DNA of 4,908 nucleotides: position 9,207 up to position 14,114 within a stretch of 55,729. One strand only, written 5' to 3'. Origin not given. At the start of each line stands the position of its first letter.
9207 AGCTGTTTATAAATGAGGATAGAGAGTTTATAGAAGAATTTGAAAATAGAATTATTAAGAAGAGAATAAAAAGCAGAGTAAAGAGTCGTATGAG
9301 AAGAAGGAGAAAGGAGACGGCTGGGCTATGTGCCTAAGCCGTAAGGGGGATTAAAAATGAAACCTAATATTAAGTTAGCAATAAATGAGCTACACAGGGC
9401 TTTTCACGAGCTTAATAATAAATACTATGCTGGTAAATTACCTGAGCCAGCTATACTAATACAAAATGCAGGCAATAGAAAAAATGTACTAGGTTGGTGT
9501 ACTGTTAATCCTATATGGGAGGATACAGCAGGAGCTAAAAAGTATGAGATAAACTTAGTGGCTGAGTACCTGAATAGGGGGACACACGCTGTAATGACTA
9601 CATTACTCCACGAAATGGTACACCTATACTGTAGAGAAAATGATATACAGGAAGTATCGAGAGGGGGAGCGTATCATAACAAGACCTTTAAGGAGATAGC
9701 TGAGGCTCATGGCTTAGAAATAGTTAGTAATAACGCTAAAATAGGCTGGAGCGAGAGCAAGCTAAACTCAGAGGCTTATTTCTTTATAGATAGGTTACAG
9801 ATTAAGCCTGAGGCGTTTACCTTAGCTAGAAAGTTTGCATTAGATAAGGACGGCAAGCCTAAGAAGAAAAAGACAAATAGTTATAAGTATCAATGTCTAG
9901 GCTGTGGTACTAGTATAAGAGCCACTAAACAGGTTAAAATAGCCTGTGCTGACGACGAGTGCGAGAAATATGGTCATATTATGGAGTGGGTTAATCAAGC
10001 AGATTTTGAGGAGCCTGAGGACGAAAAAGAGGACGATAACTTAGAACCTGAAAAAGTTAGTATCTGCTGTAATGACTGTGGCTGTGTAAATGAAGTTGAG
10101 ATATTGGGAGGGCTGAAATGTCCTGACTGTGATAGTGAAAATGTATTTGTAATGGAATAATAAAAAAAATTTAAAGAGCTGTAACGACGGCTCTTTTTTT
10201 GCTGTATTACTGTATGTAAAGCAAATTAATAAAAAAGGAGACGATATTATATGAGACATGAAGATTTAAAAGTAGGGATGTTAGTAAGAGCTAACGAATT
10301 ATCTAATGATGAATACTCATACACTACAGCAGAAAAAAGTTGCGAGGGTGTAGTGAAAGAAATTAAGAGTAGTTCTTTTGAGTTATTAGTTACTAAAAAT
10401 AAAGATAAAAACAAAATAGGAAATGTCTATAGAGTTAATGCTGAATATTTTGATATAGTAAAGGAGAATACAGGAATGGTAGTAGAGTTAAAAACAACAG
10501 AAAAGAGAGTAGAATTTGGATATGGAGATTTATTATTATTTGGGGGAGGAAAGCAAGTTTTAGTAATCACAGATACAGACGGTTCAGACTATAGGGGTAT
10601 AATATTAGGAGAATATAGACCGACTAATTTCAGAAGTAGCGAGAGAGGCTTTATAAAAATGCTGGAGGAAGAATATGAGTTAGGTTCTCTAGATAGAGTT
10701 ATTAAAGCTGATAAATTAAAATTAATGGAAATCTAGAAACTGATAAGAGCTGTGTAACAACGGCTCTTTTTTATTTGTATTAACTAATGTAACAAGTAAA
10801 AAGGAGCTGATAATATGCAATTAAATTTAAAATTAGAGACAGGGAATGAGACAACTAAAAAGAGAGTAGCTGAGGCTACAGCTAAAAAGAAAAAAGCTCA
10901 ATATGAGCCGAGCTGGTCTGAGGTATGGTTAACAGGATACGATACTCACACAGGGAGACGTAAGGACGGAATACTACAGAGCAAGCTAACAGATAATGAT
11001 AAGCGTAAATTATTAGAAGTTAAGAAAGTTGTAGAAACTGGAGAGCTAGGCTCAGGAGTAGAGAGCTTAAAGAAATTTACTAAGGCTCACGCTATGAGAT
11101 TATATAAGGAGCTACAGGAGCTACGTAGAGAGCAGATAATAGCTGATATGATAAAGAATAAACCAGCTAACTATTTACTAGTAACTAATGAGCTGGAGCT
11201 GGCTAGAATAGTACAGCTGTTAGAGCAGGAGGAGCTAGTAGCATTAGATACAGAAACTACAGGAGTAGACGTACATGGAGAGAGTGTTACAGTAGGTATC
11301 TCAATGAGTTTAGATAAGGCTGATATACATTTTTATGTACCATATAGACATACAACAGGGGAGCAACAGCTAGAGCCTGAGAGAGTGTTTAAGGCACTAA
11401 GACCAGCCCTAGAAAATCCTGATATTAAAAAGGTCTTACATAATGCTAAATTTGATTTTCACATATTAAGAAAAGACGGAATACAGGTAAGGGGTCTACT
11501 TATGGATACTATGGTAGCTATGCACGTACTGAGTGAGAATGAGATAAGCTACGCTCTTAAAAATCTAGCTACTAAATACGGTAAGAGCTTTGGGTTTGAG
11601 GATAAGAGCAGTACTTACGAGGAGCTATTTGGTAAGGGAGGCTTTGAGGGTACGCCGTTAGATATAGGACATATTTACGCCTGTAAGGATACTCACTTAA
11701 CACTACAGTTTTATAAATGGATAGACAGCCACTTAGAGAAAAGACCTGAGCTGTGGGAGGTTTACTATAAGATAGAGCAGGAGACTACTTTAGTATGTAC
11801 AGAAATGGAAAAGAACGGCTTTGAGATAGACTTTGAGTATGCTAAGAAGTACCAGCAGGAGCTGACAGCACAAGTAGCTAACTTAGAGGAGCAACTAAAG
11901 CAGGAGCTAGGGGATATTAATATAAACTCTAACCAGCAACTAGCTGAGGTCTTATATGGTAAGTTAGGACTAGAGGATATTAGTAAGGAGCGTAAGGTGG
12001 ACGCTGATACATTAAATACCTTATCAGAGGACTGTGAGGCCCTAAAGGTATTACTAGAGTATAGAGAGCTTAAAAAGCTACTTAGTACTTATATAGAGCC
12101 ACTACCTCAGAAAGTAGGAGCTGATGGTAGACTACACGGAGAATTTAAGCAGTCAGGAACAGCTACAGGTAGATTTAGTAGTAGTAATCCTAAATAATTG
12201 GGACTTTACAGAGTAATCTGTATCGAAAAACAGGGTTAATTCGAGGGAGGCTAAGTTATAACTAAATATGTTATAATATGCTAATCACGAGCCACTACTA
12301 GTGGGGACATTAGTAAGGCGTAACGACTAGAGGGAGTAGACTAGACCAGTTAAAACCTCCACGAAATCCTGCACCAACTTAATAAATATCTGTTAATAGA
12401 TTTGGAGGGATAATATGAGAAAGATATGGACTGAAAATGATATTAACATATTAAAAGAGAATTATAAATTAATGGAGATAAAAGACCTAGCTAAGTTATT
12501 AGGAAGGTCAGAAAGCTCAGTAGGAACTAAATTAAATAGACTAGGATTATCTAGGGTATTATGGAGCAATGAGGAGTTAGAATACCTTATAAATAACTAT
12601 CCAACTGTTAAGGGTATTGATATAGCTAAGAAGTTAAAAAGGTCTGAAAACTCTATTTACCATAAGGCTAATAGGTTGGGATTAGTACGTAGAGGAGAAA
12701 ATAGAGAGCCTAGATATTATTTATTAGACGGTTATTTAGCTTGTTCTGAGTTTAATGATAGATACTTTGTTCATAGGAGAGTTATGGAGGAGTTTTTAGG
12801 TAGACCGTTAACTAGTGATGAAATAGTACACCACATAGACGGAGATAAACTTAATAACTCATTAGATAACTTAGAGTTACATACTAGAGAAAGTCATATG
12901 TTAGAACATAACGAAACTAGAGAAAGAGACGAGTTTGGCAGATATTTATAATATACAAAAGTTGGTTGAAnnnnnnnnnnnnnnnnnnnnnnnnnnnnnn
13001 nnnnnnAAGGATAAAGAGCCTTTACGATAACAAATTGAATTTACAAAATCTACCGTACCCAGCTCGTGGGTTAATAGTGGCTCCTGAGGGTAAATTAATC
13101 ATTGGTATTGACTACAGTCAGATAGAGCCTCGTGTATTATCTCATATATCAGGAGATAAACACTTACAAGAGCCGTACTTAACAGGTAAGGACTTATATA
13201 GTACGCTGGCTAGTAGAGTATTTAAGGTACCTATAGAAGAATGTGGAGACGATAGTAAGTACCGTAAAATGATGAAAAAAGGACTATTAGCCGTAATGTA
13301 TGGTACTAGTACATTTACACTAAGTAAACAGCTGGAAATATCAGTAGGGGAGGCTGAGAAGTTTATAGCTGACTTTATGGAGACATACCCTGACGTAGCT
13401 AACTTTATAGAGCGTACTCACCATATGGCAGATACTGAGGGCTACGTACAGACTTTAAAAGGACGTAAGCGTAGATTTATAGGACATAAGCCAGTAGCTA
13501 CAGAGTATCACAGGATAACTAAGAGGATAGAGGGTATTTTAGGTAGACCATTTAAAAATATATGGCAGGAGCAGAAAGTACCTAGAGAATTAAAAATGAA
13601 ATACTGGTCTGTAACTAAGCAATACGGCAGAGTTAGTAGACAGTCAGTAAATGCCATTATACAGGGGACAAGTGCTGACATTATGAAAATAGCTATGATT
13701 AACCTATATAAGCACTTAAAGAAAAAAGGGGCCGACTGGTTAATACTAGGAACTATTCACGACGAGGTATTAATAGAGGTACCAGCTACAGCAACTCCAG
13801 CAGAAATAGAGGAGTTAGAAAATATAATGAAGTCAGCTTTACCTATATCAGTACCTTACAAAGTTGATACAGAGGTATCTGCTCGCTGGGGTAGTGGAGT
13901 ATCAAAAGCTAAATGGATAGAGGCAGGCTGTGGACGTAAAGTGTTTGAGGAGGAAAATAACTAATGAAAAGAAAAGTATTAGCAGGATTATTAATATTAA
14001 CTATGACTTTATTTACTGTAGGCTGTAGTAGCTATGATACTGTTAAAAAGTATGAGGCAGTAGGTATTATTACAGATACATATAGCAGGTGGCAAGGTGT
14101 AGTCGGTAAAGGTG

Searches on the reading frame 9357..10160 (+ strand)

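Call 43: search_protein_families(library=phrogs, proteins=[window:9357-10160:+], max_evalue=0.001)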
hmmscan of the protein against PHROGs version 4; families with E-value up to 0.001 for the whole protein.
window:9357-10160:+ (267 aa): 1 family
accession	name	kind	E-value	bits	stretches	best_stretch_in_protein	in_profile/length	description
phrog_6361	-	unknown function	4.9e-35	122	1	6-197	13-192/203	-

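Call 44: search_protein_families(library=pfam, proteins=[window:9357-10160:+], max_evalue=0.01)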
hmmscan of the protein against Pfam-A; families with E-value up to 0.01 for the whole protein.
window:9357-10160:+ (267 aa): 2 families
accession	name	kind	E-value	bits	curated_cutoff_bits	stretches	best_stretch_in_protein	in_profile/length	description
PF10263.15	SprT-like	-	9.1e-09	35.6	25.6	1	13-117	2-94/108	SprT-like family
PF14599.11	zinc_ribbon_6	-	0.0015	18.9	27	1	228-262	22-57/59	Zinc-ribbon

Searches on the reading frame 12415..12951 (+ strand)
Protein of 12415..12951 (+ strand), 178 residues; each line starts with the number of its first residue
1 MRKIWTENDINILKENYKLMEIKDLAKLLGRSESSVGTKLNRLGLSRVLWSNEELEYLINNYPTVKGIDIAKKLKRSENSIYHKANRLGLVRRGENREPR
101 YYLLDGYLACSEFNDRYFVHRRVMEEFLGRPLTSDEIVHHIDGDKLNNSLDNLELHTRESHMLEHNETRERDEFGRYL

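Call 61: search_protein_families(library=pfam, proteins=[window:12415-12951:+], max_evalue=0.001)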
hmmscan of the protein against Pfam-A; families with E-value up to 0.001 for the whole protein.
window:12415-12951:+ (178 aa): 2 families
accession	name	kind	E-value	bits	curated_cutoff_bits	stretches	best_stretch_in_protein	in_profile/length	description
PF13392.12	HNH_3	-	1e-13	51.1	24.8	1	117-162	1-45/46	HNH endonuclease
PF08279.18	HTH_11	-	0.00084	19.6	25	0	55-82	6-33/55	HTH domain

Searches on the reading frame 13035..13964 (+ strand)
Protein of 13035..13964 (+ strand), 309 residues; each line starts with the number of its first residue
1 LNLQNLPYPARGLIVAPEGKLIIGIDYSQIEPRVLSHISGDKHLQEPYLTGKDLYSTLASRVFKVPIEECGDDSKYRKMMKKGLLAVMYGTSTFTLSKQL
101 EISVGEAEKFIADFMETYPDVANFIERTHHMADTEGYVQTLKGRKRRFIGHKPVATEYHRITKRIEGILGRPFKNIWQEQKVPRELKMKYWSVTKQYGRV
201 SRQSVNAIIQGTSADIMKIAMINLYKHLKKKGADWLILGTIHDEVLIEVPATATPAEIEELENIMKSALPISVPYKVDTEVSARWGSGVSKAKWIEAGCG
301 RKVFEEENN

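Call 61: search_protein_families(library=pfam, proteins=[window:13035-13964:+], max_evalue=0.001)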
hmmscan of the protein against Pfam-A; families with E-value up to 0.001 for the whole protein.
window:13035-13964:+ (309 aa): 1 family
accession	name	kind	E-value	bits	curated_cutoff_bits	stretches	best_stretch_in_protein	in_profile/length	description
PF00476.26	DNA_pol_A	-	7.1e-64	216.5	34.3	1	2-286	127-380/381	DNA polymerase family A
